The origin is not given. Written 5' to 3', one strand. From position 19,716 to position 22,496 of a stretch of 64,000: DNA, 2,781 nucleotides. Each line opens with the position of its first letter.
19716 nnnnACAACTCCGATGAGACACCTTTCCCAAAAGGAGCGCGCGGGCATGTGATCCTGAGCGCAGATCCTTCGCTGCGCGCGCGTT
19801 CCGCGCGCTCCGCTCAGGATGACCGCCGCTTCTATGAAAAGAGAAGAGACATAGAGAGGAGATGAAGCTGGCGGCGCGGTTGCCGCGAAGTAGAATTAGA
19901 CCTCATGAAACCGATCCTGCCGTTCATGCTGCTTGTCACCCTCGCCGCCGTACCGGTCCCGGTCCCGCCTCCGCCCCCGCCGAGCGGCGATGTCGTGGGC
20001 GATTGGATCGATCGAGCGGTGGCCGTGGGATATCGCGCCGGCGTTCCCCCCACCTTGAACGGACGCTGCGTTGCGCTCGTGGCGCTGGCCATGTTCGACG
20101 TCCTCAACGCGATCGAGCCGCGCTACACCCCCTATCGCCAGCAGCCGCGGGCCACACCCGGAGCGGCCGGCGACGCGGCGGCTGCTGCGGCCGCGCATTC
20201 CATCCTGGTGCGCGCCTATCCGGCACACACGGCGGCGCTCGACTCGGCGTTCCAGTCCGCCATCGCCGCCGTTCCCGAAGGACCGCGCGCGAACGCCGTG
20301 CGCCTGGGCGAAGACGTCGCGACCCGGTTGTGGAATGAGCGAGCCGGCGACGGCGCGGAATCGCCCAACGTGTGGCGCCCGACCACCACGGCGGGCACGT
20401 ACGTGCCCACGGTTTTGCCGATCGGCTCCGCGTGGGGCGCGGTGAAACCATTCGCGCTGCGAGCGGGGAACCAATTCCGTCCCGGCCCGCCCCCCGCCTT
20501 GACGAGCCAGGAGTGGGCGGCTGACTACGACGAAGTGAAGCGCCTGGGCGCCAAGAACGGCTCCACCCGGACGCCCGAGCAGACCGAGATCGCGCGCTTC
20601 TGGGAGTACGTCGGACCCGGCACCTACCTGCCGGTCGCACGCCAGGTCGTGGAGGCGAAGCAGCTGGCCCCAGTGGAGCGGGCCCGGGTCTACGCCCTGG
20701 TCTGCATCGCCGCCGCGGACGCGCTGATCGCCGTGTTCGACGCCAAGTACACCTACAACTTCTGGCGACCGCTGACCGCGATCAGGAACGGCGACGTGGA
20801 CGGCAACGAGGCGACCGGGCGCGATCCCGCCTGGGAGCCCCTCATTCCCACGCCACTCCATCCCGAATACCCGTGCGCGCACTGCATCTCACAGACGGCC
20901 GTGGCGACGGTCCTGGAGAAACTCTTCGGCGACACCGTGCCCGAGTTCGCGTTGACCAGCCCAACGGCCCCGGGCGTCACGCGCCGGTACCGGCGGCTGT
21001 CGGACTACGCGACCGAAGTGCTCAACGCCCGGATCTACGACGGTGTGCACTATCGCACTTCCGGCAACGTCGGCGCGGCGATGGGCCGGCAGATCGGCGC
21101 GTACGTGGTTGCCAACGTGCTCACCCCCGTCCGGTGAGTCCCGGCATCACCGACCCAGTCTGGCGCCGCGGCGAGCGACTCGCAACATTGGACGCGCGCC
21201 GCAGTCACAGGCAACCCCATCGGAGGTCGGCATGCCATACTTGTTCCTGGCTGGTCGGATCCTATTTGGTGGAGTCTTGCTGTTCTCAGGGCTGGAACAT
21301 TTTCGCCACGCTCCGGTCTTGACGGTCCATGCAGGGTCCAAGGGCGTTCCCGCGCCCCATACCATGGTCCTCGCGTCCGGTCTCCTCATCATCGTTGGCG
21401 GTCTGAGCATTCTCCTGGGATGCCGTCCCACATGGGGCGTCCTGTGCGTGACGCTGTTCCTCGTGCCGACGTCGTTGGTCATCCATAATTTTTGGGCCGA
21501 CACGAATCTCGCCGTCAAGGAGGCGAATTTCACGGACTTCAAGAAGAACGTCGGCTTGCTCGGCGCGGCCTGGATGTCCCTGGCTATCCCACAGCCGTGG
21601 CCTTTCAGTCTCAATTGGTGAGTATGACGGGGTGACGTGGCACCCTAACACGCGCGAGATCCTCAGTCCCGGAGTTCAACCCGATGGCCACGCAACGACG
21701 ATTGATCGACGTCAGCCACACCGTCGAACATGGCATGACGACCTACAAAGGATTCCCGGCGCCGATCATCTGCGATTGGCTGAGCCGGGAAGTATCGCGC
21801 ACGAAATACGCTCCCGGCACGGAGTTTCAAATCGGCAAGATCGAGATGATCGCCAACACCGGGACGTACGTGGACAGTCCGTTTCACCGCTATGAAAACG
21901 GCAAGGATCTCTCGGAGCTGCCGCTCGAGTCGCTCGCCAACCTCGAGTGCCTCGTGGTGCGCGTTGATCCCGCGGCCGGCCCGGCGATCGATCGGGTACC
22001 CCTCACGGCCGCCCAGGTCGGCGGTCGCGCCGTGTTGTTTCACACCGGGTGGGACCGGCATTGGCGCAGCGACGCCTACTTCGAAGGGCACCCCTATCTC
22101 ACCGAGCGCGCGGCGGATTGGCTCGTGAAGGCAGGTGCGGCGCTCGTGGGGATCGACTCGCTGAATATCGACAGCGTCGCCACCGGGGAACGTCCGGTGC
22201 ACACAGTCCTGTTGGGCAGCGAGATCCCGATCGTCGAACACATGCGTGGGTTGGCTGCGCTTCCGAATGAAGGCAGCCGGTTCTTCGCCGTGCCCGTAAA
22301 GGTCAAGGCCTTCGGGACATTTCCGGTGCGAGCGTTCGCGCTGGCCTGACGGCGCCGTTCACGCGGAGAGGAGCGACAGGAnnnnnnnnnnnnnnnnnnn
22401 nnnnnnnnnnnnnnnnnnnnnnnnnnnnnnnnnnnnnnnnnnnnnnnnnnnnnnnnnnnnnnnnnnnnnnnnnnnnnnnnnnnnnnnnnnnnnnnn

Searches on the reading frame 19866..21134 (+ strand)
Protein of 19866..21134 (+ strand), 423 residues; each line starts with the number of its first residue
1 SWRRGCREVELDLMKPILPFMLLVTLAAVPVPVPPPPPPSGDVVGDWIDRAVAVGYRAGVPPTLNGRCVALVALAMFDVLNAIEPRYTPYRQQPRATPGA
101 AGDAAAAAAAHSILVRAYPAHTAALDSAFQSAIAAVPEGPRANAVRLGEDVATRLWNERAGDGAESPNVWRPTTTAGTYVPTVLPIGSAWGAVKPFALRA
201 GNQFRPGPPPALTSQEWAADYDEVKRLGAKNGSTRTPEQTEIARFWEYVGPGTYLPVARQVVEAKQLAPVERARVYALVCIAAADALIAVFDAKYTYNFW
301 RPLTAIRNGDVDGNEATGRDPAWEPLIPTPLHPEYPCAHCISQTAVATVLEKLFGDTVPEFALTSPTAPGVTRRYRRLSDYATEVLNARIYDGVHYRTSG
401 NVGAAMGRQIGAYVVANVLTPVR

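Call 51: search_protein_families(library=pfam, proteins=[window:19866-21134:+], max_evalue=0.001)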
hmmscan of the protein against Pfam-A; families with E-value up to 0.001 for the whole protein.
window:19866-21134:+ (423 aa): 2 families
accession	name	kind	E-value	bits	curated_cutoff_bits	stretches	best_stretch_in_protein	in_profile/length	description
PF01569.27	PAP2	-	9.3e-08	32.3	27.2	1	275-415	3-122/130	PAP2 superfamily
PF22778.2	VCPO_2nd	-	0.00019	21.9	27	0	278-413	4-162/177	VCPO second helical-bundle domain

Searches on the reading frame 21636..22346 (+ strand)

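Call 51: search_protein_families(library=pfam, proteins=[window:21636-22346:+], max_evalue=0.001)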
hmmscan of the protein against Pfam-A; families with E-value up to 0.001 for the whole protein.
window:21636-22346:+ (237 aa): 1 family
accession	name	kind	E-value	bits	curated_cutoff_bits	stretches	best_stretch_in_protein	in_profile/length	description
PF04199.19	Cyclase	-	8.7e-24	84.8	23.1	1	24-179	1-141/142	Putative cyclase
